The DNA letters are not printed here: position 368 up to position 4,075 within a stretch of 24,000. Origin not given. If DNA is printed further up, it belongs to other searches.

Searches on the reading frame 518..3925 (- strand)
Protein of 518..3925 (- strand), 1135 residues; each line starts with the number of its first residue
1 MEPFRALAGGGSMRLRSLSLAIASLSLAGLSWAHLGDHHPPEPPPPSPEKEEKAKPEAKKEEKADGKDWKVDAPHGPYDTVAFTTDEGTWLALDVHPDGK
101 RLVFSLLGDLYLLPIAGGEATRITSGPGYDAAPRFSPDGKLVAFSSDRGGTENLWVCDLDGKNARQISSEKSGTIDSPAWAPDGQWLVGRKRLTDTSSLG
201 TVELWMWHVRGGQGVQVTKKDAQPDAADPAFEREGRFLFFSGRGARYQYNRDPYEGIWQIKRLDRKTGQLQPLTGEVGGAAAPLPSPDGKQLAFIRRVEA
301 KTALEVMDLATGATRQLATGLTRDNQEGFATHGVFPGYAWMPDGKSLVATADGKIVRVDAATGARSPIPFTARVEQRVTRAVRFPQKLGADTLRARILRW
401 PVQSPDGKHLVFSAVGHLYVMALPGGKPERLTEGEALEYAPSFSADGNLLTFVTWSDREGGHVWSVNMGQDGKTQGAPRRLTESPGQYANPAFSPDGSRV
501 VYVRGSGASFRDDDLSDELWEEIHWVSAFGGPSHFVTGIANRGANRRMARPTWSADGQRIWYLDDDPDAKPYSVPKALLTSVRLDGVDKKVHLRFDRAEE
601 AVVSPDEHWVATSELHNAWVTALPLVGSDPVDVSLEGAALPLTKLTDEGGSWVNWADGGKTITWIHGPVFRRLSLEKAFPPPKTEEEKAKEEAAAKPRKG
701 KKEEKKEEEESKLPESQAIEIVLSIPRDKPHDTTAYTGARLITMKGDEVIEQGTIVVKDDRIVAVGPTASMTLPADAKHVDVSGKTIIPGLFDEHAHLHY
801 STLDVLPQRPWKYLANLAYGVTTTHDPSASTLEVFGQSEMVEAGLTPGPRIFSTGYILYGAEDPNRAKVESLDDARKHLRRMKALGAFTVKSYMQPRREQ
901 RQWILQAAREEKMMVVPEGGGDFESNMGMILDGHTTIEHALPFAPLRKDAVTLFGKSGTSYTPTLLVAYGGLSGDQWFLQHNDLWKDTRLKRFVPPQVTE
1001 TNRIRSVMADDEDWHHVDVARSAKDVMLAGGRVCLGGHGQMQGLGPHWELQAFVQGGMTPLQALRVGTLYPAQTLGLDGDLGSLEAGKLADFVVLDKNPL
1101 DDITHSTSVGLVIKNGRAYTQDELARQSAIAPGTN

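Call 45: search_protein_families(library=pfam, proteins=[window:518-3925:-], max_evalue=0.001)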
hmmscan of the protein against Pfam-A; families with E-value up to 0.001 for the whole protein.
window:518-3925:- (1135 aa): 4 families
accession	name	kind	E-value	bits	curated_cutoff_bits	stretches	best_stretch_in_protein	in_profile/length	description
PF07676.18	PD40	-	1.8e-42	142.9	20.9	3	121-156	2-38/38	WD40-like Beta Propeller Repeat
PF01979.26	Amidohydro_1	-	6.3e-16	59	25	1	786-1117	1-343/345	Amidohydrolase family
PF07969.17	Amidohydro_3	-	3.2e-12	47.1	29.7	1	1020-1117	356-469/472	Amidohydrolase family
PF00930.27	DPPIV_N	-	1.9e-10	40.5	22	0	102-174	7-85/354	Dipeptidyl peptidase IV (DPP IV) N-terminal region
